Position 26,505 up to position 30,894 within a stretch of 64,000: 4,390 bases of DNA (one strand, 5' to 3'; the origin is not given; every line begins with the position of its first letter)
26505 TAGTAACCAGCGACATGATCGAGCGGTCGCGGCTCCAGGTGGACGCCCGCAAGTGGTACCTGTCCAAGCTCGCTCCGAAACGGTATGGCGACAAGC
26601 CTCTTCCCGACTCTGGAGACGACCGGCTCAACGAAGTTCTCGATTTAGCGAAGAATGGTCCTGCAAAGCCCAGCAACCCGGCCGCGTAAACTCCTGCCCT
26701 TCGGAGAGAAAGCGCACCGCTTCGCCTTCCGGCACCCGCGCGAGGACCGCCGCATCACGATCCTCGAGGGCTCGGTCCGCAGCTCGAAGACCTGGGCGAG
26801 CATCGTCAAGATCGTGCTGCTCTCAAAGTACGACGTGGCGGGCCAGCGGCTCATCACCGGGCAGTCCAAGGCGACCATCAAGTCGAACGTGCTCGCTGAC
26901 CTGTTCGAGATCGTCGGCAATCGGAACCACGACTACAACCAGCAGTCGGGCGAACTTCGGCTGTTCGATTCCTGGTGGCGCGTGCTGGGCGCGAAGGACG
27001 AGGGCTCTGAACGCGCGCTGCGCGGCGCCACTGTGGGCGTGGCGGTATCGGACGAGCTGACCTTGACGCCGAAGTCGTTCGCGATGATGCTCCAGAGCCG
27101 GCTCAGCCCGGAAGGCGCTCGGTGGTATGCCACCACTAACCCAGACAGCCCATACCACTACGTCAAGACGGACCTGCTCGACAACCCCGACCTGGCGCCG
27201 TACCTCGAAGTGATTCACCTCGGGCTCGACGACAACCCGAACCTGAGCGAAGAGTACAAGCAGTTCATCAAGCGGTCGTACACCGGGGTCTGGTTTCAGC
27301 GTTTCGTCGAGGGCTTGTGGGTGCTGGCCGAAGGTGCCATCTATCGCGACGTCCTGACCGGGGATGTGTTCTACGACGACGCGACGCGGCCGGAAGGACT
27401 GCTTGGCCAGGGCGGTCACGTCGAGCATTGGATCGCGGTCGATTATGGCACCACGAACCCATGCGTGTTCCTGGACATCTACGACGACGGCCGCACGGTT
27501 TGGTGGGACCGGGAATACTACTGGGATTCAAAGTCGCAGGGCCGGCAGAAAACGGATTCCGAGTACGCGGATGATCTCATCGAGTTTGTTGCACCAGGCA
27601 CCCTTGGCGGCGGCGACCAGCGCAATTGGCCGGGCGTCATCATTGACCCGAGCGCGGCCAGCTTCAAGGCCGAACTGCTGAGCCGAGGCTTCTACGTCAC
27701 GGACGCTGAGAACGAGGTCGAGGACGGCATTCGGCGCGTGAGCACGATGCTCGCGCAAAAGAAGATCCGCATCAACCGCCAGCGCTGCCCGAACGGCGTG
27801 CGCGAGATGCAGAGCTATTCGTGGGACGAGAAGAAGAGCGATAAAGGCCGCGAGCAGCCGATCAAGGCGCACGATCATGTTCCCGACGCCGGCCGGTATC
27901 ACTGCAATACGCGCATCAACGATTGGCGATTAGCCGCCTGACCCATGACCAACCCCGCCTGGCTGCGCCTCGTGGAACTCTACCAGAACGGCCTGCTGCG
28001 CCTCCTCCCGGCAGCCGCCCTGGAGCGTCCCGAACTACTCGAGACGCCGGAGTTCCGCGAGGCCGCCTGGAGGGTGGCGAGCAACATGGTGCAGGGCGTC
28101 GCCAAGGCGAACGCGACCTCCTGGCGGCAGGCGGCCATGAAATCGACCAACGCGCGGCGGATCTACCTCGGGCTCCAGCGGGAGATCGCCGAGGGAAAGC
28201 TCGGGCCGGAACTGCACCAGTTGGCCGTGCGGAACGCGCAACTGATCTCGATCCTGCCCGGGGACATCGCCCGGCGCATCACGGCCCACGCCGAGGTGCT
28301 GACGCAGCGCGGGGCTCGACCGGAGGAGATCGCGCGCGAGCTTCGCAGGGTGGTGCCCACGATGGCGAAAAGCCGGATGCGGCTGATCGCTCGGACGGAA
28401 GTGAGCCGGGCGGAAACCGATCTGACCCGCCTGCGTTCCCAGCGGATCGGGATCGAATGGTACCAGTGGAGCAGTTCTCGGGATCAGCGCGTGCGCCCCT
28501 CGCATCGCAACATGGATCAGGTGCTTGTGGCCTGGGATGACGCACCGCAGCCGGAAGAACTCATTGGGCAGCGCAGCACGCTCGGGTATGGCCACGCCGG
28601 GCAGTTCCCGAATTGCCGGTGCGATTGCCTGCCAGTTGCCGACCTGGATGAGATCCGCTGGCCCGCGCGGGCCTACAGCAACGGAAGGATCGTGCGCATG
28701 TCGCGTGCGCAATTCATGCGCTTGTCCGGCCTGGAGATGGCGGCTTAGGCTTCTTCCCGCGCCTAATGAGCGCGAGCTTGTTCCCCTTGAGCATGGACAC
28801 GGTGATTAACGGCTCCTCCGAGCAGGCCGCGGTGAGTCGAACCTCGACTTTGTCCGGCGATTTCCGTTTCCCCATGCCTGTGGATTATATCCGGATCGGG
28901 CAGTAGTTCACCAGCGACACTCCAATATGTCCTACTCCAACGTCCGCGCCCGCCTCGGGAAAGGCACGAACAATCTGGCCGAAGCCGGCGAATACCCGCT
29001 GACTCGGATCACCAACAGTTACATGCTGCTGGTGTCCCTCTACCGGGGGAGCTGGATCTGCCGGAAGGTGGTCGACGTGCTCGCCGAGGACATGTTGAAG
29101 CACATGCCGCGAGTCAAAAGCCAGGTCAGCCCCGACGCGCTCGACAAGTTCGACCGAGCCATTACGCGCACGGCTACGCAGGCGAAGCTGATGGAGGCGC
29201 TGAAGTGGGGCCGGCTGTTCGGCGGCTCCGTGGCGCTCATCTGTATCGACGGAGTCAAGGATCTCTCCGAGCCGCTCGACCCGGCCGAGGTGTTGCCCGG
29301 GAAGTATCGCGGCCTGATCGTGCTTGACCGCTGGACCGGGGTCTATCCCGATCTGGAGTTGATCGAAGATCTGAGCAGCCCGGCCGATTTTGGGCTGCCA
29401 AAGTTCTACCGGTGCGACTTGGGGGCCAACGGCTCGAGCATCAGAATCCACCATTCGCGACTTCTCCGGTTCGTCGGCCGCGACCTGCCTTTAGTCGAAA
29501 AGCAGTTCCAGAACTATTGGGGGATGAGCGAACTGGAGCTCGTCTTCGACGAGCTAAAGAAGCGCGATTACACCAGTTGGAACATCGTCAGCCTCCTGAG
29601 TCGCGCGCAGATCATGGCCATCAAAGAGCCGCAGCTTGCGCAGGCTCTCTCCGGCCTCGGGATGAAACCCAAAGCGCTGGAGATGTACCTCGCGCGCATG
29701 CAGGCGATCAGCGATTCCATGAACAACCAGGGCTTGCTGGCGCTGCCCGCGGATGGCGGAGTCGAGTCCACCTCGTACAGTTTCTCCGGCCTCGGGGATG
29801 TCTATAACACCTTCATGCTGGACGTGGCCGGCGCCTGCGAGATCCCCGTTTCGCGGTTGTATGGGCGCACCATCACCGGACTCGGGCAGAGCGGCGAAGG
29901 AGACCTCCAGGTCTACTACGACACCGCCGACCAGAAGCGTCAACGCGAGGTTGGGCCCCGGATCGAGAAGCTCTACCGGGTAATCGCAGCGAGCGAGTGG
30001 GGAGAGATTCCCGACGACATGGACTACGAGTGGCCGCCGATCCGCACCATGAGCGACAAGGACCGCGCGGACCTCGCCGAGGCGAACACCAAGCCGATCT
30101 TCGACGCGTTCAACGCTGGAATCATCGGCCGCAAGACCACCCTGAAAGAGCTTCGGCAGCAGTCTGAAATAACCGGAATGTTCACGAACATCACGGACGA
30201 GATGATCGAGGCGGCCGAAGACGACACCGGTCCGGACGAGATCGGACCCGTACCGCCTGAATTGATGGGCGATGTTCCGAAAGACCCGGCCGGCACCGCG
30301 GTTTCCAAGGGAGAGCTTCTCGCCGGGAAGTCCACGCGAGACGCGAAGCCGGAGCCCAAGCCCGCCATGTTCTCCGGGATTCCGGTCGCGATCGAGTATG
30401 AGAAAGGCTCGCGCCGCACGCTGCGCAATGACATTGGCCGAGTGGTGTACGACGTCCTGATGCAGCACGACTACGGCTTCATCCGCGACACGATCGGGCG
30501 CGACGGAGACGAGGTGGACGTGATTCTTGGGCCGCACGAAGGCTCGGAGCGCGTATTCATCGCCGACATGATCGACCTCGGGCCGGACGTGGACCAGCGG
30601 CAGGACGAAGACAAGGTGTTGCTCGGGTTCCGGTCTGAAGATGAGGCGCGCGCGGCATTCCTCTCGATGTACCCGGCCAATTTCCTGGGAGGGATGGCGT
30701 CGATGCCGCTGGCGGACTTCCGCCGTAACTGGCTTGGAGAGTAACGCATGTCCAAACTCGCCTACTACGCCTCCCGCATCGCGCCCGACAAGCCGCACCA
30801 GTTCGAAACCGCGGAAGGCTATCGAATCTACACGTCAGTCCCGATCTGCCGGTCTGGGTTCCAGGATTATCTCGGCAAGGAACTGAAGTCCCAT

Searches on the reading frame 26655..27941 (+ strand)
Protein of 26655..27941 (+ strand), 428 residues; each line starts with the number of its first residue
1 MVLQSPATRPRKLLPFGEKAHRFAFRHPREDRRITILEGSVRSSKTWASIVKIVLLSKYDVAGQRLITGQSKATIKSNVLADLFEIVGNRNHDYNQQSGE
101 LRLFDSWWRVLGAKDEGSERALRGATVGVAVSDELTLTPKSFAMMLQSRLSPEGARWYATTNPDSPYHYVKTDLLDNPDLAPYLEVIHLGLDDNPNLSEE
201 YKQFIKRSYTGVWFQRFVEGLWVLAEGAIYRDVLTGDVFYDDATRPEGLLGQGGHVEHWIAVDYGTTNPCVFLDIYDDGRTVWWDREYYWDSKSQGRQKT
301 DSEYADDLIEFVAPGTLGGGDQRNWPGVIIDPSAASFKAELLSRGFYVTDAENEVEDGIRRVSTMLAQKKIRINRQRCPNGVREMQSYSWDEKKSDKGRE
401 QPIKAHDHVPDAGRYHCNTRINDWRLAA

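Call 74: search_protein_families(library=pfam, proteins=[window:26655-27941:+], max_evalue=0.001)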
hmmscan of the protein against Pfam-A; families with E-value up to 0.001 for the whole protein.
window:26655-27941:+ (428 aa): 1 family
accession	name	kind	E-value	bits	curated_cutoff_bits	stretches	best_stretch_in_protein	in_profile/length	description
PF03237.21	Terminase_6N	-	1.6e-06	28.4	22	1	95-231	64-209/215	Terminase large subunit, T4likevirus-type, N-terminal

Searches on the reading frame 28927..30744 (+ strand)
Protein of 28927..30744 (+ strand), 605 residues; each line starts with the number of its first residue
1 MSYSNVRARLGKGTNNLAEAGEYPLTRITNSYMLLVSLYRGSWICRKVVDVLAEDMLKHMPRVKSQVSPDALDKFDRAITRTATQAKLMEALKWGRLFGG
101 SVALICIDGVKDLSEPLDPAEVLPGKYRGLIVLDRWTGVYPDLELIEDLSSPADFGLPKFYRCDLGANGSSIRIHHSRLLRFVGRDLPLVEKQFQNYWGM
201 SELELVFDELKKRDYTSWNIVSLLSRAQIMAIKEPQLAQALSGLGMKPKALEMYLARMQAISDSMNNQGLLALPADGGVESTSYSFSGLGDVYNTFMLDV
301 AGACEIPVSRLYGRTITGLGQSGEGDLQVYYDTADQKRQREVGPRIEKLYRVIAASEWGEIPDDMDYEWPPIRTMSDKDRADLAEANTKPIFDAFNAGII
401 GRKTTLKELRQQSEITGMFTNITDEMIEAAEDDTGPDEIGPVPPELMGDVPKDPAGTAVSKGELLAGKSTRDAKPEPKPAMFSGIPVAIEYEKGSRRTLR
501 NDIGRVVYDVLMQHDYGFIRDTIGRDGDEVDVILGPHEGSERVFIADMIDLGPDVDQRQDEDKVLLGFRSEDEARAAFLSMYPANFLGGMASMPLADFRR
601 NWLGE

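Call 74: search_protein_families(library=pfam, proteins=[window:28927-30744:+], max_evalue=0.001)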
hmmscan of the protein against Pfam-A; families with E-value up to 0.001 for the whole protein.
window:28927-30744:+ (605 aa): 2 families
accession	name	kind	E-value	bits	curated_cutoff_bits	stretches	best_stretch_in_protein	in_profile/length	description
PF06381.16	Phage_portal_3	-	1.8e-94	316.8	33.8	1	36-389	4-353/357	Phage portal protein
PF18823.6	InPase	-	8.9e-24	84.3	26.8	1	481-600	15-132/135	Inorganic Pyrophosphatase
